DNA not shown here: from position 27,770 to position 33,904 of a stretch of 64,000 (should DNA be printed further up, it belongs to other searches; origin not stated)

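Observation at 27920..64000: About 36 kb of consecutive giant tail-fibre / receptor-binding-like genes in terminator-delimited units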

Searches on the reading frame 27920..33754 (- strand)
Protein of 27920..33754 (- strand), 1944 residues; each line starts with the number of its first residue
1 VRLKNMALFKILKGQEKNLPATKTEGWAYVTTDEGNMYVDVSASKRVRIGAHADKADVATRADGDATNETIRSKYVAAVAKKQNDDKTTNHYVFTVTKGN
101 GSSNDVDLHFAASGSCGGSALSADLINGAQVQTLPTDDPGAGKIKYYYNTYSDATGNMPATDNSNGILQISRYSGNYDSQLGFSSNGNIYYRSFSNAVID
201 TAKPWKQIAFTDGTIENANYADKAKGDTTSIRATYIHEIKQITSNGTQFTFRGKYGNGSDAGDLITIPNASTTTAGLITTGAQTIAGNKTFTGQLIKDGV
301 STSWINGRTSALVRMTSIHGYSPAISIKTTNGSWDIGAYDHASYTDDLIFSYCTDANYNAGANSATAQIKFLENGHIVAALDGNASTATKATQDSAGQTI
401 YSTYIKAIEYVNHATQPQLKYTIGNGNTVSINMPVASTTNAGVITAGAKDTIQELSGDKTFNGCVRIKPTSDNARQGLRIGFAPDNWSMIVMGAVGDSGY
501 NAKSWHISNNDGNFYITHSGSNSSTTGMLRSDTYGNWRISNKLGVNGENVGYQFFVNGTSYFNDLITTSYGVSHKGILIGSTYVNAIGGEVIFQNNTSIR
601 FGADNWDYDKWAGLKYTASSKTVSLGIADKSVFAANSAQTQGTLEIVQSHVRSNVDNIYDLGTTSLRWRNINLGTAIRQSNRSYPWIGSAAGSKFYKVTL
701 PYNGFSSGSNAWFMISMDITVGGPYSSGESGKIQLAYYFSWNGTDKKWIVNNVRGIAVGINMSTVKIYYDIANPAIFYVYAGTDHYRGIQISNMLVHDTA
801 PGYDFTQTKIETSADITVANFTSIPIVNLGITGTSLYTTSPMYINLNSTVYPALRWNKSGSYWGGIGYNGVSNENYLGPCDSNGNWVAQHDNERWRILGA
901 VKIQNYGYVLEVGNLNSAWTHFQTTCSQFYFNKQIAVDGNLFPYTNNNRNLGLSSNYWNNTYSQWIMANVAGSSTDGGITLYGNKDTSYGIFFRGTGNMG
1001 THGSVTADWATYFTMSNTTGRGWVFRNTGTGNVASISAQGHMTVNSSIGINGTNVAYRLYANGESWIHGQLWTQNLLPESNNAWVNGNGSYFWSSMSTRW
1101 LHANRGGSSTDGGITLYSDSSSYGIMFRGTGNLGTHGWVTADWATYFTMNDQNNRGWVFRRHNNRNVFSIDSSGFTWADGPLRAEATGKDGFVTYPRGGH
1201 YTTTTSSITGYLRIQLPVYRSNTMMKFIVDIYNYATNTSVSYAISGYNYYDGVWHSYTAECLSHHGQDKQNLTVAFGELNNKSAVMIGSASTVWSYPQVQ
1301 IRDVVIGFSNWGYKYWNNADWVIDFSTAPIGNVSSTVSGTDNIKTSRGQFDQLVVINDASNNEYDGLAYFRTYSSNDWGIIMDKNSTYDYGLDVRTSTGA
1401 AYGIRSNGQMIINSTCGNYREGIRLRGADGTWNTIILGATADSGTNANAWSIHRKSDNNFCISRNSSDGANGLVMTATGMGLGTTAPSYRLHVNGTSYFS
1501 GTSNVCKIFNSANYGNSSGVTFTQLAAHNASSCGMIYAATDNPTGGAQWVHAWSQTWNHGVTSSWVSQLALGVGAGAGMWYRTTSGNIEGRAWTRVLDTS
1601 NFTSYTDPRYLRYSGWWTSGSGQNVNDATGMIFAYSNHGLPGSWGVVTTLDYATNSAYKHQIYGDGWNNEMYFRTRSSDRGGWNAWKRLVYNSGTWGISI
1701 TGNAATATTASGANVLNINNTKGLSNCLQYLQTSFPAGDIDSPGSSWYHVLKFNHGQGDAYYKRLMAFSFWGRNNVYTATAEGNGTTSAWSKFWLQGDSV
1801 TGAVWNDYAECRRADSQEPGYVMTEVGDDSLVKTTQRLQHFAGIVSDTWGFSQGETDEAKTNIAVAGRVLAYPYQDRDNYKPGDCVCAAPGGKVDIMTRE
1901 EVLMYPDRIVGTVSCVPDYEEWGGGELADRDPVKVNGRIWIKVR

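Call 6: search_protein_families(library=pfam, proteins=[window:27920-33754:-], max_evalue=0.01)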
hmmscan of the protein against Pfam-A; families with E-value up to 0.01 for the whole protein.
window:27920-33754:- (1944 aa): 1 family
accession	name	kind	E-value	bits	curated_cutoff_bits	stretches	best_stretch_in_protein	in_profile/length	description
PF18338.7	BppL_N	-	3.3e-05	23.7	25.8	1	279-295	8-24/25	Lower baseplate protein N-terminal domain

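Call 8: search_protein_families(library=phrogs, proteins=[window:27920-33754:-], max_evalue=0.01)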
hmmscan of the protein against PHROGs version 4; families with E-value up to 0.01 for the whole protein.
window:27920-33754:- (1944 aa): 1 family
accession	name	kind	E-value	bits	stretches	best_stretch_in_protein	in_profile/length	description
phrog_20242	-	tail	3.8e-25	89.5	2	972-1046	857-940/1025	tail fiber protein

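Call 27: search_solved_structures(query=window:27920-33754:-, max_evalue=0.1, show_alignments=2)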
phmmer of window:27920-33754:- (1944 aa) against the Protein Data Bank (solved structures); distinct sequences matched with E-value up to 0.1: 0.

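Call 45: find_related_loci(query=window:27920-33754:-, collection=viral_contigs, flank=10000)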
Query window:27920-33754:- (1944 aa) in viral_contigs; peptide patterns used: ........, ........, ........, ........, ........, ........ (x = any residue, [..] = any of these).
5 stretches matched a pattern, but none encodes a relative of the query by tblastn (E <= 1e-3).

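Call 48: find_homologous_proteins(query=window:27920-33754:-, max_evalue=0.001)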
Query window:27920-33754:- (1944 aa): 125 proteins with E <= 0.001 among 8000 candidates; the best 120 are listed.
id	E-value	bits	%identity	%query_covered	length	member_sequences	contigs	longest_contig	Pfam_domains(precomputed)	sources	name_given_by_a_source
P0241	0.0e+0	2577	76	57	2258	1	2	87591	-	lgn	-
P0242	0.0e+0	1869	80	31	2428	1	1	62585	-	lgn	-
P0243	0.0e+0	1805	80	31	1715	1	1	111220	-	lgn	-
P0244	8.4e-265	900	79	9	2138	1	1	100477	-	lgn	-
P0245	1.7e-263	896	52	13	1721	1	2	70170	-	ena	-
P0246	2.3e-244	832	66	11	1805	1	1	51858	-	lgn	-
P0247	2.6e-229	783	57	13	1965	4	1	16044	-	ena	-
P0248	3.6e-218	746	55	15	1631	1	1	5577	PF18338.8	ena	-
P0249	8.9e-211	721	34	16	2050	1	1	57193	PF04917.18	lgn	-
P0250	1.1e-210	721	76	9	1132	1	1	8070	-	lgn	-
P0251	4.2e-210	719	68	11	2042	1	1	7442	-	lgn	-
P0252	9.8e-210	718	65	11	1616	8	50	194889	-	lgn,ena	-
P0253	6.5e-199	682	58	12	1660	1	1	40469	-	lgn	-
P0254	1.9e-197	677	58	13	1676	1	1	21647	-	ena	-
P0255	7.6e-190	652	56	15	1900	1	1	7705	-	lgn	-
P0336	5.2e-35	138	54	7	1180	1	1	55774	-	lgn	-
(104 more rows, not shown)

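Call 49: find_encoding_contigs(protein=P0241, flank=10000, max_places=1)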
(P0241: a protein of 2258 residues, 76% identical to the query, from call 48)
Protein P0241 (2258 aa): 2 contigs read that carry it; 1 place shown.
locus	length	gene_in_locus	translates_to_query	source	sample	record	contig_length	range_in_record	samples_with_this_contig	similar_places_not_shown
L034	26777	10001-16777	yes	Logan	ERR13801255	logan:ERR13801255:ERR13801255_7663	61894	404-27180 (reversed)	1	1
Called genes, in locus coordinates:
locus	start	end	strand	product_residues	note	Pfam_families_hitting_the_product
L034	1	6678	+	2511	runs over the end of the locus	PF13306:LRR_5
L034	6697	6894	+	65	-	-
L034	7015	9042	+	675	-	-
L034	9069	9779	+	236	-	-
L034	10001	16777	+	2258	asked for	-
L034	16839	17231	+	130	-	-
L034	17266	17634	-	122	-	-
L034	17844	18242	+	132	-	-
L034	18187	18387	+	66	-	-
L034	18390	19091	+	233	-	-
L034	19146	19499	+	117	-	-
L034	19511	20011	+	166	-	-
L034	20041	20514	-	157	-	-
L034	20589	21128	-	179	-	PF02075:RuvC (weak)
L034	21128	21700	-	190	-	PF00692:dUTPase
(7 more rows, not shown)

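Call 50: find_encoding_contigs(protein=P0246, flank=10000, max_places=1)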
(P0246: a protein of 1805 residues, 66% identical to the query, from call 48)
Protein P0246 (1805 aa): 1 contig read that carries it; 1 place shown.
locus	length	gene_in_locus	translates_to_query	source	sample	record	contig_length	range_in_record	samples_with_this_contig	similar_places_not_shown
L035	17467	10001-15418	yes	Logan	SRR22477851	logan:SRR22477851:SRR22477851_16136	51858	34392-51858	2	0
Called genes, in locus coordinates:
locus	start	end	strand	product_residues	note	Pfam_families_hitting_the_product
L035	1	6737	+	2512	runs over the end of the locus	PF13306:LRR_5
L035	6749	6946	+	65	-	-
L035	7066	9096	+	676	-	-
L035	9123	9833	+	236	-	-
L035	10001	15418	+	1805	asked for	-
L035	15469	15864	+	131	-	-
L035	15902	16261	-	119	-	-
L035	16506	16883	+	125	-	-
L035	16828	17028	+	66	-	-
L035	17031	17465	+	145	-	?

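Call 73: search_protein_families(library=pfam, proteins=[P0241, P0246], max_evalue=0.01)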
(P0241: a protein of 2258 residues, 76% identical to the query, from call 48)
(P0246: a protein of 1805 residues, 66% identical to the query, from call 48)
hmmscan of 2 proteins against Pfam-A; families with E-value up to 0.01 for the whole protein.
P0241 (2258 aa): 0 families

P0246 (1805 aa): 1 family
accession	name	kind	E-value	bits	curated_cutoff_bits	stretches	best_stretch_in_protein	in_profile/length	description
PF18338.7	BppL_N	-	0.00045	20.2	25.8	0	556-567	8-19/25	Lower baseplate protein N-terminal domain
